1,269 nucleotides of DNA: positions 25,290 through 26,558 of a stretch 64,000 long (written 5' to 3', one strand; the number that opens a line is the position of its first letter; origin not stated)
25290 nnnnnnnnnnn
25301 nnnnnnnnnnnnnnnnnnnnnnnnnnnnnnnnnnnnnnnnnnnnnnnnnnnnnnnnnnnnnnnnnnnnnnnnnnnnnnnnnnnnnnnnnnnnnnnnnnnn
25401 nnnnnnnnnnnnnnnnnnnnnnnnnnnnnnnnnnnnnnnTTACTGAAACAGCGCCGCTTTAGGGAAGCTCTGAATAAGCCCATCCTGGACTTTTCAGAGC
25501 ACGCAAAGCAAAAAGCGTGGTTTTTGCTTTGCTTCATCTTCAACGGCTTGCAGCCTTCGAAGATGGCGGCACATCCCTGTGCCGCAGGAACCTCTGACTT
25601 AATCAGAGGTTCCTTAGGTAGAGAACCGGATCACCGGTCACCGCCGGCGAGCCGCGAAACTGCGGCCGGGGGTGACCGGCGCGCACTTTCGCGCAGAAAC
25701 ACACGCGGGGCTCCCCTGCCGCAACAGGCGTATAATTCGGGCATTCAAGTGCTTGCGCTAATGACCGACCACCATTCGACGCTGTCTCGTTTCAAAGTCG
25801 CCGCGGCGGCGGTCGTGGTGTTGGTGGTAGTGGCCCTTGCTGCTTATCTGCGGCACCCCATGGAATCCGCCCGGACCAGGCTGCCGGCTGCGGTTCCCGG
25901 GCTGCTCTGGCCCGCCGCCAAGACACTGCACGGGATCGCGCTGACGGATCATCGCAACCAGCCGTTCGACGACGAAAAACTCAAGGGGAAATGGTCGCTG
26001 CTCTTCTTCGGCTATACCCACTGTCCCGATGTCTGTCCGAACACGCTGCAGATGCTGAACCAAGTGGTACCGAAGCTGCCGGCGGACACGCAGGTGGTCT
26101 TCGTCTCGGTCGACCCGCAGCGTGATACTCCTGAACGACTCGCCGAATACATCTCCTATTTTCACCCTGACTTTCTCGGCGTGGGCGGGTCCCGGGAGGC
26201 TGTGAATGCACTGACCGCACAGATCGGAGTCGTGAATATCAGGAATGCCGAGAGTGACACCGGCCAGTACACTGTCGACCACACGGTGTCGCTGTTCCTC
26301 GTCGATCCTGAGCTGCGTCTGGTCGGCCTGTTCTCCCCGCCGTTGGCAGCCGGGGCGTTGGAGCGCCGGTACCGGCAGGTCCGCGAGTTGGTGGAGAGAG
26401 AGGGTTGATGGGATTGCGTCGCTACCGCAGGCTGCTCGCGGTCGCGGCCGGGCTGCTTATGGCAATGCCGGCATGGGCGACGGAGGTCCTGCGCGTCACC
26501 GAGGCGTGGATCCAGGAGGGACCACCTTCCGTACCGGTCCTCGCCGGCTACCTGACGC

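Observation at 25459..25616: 158-bp MITE-like element present in two ~99% identical copies (second copy 47642-47799)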

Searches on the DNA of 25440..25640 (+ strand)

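Call 8: search_dna_similar(query=window:25459-25616:+, collection=plasmids, mode=distant, max_evalue=0.01, max_rows=40)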
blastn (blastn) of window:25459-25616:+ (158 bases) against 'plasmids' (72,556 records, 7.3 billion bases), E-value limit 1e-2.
No match.

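Call 9: search_dna_similar(query=window:25459-25616:+, collection=phages, mode=distant, max_evalue=0.01, max_rows=20)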
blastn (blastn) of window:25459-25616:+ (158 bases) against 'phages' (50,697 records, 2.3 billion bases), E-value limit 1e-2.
No match.
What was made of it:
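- Tried and rejected: blastn of the 158-mer against plasmids and phages: no match (calls 8, 9).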

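Call 44: search_rna_families(source=window, start=25440, end=25640, threshold=evalue, max_evalue=5)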
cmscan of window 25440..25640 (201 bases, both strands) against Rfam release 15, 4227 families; matches with E-value up to 5: 18.
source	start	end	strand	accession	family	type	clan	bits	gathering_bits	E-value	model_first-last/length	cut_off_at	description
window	25460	25532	-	RF01740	gyrA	Cis-reg;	-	25.3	45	0.00019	7-78/88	no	gyrA RNA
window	25534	25622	-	RF02351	psRNA14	Gene; sRNA;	-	20.9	60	0.2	1-84/84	no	Proteobacteria sRNA psRNA14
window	25562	25613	-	RF02999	ivy-DE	Cis-reg;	-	19.7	41.4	0.22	14-72/93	no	ivy-DE RNA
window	25582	25626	-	RF02386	sau-19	Gene; sRNA;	-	17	80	1.4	1-75/75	no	Staphylococcus sRNA sau-19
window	25576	25624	-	RF04268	mir-512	Gene; miRNA;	-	16.8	94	0.77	1-84/84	no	mir-512 microRNA precursor family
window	25503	25536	+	RF04343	Plastid-psbA-2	Cis-reg;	CL00153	16.3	55.8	1.3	1-60/60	no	Plastid-psbA-2 3UTR RNA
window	25495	25540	-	RF03305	mir-3338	Gene; miRNA;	-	16.2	95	1.1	1-84/84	no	mir-3338 microRNA precursor family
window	25532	25568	+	RF00931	mir-879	Gene; miRNA;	-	16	90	0.89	1-74/74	no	mir-879 microRNA precursor family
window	25505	25562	-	RF02495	ohsC_RNA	Gene; antitoxin;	-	15.8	50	4.9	1-77/77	no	Oppression of Hydrophobic ORF by sRNA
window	25473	25536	-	RF02591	Spy1786666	Gene; sRNA;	-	15.5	64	1.2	1-87/87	no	S. pyogenes small RNA 1786666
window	25502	25537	+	RF03765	mir-2059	Gene; miRNA;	-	15.1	90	2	1-68/68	no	mir-2059 microRNA precursor family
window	25499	25532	-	RF04343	Plastid-psbA-2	Cis-reg;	CL00153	14.8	55.8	3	1-60/60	no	Plastid-psbA-2 3UTR RNA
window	25571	25628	-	RF00683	mir-143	Gene; miRNA;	-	14.4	60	0.72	1-84/84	no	mir-143 microRNA precursor family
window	25568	25584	-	RF04320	RsmV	Gene; sRNA;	CL00106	13.7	100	0.046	161-177/196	no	RsmV RNA family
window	25489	25566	-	RF00412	SNORA21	Gene; snRNA; snoRNA; HACA-box;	CL00031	13.4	80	1.6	1-136/136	no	Small nucleolar RNA SNORA21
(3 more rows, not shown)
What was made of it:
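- On Rsm/Csr-type sRNA (Rfam clan CL00106, e.g. RsmW RF02809): The window copy scores 13.7 bits for RsmV (call 44).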

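Call 46: search_rna_families(source=window, start=25440, end=25640, threshold=evalue, max_evalue=0.3, show_alignments=3)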
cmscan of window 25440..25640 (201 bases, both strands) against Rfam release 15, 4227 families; matches with E-value up to 0.3: 4.
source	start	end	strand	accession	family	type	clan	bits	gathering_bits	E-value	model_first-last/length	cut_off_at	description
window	25460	25532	-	RF01740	gyrA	Cis-reg;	-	25.3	45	0.00019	7-78/88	no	gyrA RNA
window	25534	25622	-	RF02351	psRNA14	Gene; sRNA;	-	20.9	60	0.2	1-84/84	no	Proteobacteria sRNA psRNA14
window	25562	25613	-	RF02999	ivy-DE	Cis-reg;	-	19.7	41.4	0.22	14-72/93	no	ivy-DE RNA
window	25568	25584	-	RF04320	RsmV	Gene; sRNA;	CL00106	13.7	100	0.046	161-177/196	no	RsmV RNA family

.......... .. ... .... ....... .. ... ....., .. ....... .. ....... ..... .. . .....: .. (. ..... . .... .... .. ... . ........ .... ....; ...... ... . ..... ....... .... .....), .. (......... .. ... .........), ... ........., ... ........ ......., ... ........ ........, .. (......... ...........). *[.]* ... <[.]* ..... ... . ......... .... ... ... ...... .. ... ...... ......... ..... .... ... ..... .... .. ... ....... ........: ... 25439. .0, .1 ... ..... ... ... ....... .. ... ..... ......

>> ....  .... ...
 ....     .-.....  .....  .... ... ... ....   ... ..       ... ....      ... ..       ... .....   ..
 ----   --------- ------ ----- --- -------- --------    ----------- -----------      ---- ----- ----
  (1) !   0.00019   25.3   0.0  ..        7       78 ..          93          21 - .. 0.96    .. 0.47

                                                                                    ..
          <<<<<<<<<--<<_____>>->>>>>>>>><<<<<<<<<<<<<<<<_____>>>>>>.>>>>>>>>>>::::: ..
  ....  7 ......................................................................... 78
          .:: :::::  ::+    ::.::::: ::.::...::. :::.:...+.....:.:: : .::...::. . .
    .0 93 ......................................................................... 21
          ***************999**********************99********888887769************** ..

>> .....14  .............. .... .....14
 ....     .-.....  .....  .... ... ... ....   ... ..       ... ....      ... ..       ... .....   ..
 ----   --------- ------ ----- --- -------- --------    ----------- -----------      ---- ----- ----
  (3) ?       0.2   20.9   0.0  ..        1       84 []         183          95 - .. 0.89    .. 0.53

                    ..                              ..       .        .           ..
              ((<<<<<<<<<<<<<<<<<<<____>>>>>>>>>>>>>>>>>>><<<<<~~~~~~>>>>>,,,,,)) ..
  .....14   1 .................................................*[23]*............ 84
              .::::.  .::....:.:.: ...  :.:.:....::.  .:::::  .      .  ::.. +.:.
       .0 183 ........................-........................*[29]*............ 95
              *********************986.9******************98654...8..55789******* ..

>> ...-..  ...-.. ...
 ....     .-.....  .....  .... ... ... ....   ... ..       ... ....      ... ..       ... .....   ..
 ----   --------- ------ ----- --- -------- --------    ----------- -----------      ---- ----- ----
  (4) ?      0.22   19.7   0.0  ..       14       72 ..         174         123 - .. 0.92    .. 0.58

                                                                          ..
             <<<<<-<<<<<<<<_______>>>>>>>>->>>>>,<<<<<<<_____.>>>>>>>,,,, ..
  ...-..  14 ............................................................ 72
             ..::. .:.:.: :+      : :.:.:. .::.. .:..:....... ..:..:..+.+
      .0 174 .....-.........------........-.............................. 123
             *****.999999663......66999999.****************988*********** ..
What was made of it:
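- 25566..25585 (.): Hairpin 4, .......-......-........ On the - strand the loop is AGGGAU, fitting the CsrA SELEX consensus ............. Weak RsmV hit (calls 44, 46).
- Tried and rejected: Weak Rfam hits: gyrA RNA (25.3 bits against 45), ivy-DE (19.7 against 41.4) and psRNA14 (calls 44, 46).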

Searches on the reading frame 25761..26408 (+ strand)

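Call 36: search_protein_families(library=pfam, proteins=[window:25761-26408:+])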
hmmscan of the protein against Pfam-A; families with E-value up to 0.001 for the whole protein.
window:25761-26408:+ (215 aa): 2 families
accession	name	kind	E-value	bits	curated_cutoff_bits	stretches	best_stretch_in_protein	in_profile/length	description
PF02630.20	SCO1-SenC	-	7.7e-41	139.6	22.8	1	61-185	6-132/134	SCO1/SenC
PF00578.27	AhpC-TSA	-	1.6e-05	25.3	26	1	60-122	9-72/124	AhpC/TSA family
